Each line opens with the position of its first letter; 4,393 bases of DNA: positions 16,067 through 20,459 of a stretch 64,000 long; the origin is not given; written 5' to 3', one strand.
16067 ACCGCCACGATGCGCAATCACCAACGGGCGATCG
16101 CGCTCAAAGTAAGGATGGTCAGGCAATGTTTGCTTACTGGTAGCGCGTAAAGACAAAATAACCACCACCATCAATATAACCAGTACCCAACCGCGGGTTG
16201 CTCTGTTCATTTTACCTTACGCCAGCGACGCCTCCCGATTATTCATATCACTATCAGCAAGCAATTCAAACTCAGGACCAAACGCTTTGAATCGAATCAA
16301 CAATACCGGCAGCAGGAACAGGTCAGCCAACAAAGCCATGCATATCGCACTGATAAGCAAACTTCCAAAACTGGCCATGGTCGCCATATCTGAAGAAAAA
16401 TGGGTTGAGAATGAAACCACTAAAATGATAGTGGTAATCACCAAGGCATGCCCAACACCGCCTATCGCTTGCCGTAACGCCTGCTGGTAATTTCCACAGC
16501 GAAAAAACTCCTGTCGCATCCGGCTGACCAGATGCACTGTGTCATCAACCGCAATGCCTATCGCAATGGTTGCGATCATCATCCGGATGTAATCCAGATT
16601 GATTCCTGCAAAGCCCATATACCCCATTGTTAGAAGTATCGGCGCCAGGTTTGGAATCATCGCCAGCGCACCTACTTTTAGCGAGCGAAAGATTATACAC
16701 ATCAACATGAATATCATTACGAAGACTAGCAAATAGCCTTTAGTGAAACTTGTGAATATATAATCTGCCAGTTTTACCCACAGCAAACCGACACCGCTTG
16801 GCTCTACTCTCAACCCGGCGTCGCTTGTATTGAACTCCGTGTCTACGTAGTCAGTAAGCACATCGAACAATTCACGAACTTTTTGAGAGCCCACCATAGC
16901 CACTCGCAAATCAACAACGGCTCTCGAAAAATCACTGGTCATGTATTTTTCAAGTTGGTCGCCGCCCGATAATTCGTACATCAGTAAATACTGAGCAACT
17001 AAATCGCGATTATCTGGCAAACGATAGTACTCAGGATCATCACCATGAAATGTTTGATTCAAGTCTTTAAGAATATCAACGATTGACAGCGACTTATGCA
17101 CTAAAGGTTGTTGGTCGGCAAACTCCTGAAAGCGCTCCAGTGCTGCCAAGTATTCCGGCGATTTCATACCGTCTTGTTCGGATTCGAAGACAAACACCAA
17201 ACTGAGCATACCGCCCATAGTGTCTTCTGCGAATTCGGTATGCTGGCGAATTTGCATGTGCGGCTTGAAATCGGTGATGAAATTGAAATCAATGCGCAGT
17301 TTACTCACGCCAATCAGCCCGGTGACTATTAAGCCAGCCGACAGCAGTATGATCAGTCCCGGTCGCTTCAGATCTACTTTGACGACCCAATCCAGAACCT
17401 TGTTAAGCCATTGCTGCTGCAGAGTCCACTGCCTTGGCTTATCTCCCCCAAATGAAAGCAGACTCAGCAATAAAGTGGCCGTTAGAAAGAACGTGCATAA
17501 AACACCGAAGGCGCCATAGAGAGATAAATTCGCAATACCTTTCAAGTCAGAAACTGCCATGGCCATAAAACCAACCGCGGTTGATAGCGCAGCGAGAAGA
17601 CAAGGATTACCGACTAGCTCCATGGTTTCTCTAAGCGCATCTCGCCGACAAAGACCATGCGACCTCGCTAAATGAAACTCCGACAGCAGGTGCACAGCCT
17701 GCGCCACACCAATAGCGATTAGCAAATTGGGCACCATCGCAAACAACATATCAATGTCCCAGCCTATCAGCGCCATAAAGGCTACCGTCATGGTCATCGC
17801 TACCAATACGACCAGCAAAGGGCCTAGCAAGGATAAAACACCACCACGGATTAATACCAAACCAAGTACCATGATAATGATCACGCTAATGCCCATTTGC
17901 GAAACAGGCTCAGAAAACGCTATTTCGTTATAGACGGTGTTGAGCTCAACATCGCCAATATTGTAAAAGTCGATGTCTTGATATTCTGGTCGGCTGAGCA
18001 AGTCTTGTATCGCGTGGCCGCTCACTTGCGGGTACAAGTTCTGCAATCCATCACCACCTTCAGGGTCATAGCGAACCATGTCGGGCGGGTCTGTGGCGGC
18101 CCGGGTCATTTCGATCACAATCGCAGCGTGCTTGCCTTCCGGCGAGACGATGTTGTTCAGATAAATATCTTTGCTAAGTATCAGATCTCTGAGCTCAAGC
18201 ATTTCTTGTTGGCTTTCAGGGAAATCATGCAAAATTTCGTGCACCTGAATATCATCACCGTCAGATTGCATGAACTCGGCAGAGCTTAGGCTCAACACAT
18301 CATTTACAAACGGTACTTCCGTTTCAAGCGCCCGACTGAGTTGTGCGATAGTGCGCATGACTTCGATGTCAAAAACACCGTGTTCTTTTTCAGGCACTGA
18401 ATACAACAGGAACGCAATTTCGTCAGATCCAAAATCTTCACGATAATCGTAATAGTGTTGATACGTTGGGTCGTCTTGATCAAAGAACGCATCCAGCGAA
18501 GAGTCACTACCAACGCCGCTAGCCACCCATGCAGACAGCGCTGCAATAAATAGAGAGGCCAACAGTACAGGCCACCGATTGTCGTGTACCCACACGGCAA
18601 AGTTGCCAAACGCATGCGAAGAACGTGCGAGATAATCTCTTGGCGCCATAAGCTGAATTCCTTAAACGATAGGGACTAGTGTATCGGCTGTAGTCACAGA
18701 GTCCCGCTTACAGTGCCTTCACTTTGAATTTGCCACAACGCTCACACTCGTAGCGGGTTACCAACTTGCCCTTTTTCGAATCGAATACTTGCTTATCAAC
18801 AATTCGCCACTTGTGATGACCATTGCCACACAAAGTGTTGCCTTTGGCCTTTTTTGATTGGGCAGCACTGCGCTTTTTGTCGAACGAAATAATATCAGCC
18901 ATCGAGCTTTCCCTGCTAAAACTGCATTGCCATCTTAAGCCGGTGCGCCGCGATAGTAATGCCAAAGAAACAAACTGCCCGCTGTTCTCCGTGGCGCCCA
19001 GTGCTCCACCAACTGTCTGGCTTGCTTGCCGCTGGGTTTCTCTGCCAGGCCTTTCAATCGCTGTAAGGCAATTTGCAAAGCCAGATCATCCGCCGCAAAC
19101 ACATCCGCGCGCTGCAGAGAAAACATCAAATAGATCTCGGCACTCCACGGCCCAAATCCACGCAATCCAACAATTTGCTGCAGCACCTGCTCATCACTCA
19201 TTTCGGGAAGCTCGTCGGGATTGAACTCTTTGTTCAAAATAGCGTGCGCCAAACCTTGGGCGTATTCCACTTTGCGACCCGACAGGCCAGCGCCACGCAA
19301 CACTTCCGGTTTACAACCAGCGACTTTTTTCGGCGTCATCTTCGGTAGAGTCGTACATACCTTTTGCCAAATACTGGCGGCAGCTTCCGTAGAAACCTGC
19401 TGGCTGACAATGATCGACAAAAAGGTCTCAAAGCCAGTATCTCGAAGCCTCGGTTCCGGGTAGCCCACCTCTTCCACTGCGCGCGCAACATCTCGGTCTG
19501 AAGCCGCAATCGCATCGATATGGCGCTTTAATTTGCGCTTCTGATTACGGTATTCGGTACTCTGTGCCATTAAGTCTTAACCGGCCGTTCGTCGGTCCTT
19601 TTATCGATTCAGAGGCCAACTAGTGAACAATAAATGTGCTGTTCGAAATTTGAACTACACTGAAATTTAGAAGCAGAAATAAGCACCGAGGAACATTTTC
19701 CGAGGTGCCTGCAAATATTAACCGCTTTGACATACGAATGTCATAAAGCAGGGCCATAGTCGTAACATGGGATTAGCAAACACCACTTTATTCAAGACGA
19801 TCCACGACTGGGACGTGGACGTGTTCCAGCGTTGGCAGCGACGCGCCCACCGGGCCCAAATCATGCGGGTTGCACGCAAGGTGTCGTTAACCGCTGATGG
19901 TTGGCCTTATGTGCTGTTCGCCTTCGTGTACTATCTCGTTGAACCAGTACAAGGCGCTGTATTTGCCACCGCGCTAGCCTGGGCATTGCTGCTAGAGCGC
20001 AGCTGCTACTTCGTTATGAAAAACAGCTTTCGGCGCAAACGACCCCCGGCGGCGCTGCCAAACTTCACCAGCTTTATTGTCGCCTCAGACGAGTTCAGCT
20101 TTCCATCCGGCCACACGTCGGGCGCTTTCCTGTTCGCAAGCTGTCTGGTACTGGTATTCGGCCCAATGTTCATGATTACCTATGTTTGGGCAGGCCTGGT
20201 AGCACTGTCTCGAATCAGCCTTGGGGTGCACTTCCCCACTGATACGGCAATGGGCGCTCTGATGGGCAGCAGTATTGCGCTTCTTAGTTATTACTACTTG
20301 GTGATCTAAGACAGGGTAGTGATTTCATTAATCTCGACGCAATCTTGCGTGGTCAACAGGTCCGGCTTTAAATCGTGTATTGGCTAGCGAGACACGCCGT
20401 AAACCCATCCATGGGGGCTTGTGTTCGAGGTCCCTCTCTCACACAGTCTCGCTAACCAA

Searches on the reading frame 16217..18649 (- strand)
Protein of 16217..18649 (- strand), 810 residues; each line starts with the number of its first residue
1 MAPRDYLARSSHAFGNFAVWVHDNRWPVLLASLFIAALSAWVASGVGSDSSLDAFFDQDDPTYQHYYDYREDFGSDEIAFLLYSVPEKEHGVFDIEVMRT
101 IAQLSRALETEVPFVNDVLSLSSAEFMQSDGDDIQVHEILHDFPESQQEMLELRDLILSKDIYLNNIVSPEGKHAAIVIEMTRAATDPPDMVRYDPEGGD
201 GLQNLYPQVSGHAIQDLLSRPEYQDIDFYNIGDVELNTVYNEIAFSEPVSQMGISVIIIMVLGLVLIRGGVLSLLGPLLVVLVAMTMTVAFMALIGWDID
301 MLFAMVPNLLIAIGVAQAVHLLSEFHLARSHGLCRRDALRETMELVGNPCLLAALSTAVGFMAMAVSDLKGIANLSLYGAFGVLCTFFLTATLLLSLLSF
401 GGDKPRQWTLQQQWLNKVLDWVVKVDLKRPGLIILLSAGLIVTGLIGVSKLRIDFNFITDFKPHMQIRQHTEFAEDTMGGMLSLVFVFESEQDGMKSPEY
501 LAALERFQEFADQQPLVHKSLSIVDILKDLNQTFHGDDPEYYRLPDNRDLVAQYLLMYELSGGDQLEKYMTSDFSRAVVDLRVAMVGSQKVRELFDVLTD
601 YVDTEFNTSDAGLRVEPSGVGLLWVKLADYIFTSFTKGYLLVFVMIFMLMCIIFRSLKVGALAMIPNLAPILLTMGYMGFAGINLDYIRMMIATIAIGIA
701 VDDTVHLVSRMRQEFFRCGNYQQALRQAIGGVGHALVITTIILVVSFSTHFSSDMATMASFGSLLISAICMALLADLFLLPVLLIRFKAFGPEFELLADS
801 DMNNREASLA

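Call 49: search_protein_families(library=ncbifam, proteins=[window:16217-18649:-], max_evalue=0.00001)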
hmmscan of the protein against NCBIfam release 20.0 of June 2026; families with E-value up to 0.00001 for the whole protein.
window:16217-18649:- (810 aa): 6 families
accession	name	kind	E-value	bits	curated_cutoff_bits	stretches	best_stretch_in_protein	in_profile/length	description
TIGR00921.1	2A067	subfamily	2.5e-50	171.3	351.9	2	428-790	2-349/733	hydrophobe/amphiphile efflux-3 (HAE3) family transporter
TIGR03480.1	HpnN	hypoth_equivalog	4.5e-35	120.9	751.85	2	234-496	262-515/862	hopanoid biosynthesis associated RND transporter like protein HpnN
TIGR00833.1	actII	subfamily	2.1e-29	102.4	874.7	2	253-510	180-442/910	MMPL family RND transporter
NF052374.1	HopndTporHpnN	equivalog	3.5e-15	55.2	1100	1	251-462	278-483/858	hopanoid transporter HpnN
TIGR00916.1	2A0604s01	subfamily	1.4e-06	28.1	148.6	1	639-745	94-199/231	SecD/SecF family protein translocase subunit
TIGR00918.1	2A060602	subfamily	5.6e-06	24.3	1120.4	1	587-799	919-1126/1145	transmembrane receptor Patched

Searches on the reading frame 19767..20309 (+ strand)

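Call 49: search_protein_families(library=ncbifam, proteins=[window:19767-20309:+], max_evalue=0.00001)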
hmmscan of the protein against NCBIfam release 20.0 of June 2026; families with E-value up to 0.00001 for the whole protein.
window:19767-20309:+ (180 aa): 3 families
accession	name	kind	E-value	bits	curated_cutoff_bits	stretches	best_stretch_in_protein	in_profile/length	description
NF047884.1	UdeprDiPSep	equivalog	1.1e-09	38.4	250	1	67-174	79-183/188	undecaprenyl-diphosphatase SepP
NF007975.0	PRK10699.1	equivalog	1.3e-07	31.2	261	1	103-175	150-227/254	phosphatidylglycerophosphatase B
NF008813.0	PRK11837.1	equivalog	1.2e-06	28.6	229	1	70-171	64-164/202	undecaprenyl-diphosphate phosphatase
